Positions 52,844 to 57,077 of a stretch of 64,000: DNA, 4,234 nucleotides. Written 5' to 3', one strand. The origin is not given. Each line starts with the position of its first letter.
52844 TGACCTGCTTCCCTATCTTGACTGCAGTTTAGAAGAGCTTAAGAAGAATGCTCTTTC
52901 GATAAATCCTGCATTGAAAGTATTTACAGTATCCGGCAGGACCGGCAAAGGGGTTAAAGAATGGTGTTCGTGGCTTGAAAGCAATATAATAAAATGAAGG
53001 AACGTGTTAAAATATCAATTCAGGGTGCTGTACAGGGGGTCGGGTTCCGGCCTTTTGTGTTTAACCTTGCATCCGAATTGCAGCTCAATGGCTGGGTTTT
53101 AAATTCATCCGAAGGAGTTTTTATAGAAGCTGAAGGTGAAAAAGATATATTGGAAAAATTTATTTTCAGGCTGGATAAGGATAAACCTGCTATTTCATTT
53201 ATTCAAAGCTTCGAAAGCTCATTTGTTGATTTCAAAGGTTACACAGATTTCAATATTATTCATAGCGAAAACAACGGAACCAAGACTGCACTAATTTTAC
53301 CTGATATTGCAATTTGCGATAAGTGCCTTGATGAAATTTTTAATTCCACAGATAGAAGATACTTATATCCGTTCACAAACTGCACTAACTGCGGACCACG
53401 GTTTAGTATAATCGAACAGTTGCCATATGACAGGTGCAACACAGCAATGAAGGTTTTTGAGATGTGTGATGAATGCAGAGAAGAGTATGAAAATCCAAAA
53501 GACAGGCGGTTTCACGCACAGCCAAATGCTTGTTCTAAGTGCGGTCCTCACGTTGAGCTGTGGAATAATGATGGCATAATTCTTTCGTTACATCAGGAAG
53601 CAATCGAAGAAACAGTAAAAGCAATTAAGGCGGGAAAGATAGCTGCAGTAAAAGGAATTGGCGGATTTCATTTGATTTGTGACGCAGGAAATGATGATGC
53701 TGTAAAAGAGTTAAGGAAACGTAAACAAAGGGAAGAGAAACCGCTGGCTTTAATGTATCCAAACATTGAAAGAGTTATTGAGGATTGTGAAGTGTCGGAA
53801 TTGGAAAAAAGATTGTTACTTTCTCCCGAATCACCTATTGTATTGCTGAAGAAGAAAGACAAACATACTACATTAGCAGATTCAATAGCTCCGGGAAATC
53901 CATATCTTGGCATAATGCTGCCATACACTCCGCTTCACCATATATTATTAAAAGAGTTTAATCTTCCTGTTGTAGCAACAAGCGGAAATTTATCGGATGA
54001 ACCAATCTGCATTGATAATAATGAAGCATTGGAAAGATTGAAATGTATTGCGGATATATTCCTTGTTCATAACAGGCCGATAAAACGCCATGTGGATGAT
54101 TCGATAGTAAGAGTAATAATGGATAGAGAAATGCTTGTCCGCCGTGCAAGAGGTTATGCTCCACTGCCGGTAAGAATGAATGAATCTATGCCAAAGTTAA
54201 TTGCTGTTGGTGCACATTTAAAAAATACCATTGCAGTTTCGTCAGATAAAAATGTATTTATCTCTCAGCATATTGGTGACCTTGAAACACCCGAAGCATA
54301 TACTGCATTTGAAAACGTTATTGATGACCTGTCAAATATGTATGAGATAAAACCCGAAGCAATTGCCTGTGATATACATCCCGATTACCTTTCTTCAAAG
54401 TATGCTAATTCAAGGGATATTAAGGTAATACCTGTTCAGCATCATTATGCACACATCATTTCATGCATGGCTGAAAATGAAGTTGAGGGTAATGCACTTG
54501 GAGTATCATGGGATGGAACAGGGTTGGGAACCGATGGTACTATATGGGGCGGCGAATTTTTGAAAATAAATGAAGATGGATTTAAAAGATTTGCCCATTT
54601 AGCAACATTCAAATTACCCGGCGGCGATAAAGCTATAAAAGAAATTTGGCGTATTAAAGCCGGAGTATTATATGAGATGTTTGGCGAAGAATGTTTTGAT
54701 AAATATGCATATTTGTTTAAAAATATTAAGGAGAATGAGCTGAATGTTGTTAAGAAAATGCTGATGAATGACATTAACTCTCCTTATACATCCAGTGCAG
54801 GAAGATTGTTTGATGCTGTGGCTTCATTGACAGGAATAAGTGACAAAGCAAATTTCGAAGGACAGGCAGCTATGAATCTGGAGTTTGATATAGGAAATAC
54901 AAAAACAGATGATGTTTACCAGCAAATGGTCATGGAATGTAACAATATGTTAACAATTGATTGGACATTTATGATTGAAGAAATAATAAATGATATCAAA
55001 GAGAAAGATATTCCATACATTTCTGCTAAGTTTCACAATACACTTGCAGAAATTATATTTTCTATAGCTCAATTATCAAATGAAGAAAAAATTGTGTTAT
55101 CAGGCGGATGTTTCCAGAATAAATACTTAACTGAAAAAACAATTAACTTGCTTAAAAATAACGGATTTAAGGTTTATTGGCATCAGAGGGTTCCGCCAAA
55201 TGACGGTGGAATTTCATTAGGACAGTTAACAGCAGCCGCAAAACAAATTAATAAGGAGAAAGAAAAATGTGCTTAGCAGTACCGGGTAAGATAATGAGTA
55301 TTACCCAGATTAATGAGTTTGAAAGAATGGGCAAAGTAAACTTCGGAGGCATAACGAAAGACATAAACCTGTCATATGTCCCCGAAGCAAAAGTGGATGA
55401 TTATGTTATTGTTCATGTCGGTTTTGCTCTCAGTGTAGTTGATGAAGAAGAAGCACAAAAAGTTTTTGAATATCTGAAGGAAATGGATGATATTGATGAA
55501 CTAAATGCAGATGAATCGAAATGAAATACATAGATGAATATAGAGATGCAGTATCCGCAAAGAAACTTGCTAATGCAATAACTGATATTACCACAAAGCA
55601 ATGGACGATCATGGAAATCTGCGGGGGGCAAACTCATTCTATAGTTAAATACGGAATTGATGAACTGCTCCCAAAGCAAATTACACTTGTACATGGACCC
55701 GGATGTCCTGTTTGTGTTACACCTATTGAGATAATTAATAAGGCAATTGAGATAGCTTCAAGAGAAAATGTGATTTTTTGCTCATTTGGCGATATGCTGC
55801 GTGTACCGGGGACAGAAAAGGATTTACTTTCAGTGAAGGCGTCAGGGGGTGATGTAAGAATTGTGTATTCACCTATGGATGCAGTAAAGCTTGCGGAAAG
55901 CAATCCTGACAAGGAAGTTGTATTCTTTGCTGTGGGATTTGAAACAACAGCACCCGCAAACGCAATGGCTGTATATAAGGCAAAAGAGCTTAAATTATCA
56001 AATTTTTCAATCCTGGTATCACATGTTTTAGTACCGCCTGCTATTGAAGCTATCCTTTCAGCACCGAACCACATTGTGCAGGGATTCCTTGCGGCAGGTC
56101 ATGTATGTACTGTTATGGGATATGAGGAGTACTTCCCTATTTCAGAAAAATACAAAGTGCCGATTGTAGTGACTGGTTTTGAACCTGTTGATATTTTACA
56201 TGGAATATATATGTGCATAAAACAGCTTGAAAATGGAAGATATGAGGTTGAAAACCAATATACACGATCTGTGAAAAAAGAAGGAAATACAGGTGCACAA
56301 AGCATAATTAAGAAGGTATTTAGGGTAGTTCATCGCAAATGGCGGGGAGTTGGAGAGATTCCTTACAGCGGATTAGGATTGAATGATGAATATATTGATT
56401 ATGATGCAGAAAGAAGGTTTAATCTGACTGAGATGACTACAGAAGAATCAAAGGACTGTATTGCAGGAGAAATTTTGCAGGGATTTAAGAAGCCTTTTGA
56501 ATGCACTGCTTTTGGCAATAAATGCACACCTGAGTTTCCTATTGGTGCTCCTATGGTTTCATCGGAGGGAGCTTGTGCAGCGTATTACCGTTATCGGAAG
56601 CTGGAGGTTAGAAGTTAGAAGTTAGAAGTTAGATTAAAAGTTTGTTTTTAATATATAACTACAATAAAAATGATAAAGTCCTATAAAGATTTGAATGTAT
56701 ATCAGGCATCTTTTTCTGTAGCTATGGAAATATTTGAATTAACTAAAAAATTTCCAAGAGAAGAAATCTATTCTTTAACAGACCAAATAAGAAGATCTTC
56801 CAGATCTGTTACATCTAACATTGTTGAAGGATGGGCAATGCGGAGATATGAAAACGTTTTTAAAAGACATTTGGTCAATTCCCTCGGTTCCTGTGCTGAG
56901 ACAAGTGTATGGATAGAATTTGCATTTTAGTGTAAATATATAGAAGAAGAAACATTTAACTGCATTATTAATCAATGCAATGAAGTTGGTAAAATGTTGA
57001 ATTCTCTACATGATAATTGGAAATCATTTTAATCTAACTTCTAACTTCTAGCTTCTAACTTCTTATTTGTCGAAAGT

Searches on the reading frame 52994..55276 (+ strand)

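Call 34: search_protein_families(library=pfam, proteins=[window:52994-55276:+])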
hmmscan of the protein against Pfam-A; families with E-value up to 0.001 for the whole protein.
window:52994-55276:+ (760 aa): 5 families
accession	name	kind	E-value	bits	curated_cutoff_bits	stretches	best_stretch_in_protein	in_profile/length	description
PF22521.2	HypF_C_2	-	7.2e-81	271.9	27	1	503-744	1-241/241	Carbamoyltransferase, Kae1-like Domain, second subdomain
PF01300.24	Sua5_yciO_yrdC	-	2e-47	161.4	25.1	1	210-384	2-177/178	Telomere recombination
PF17788.7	HypF_C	-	3.1e-36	124.5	23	1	399-494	3-99/99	HypF Kae1-like domain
PF07503.17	zf-HYPF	-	1.2e-33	115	23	2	157-189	1-33/34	HypF finger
PF00708.24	Acylphosphatase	-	2.4e-20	73.1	22.5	1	6-88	2-85/85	Acylphosphatase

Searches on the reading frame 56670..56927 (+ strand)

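Call 105: search_protein_families(library=pfam, proteins=[window:56670-56927:+], max_evalue=1)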
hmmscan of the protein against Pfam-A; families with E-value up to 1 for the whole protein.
seq(86 aa): 2 families
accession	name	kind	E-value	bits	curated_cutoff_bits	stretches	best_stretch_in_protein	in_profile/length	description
PF05635.17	23S_rRNA_IVP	-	2.7e-25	89.1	33.8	1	6-85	1-79/106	23S rRNA-intervening sequence protein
PF22296.2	bAvd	-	0.1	13.6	40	1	18-53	11-46/107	bAvd-like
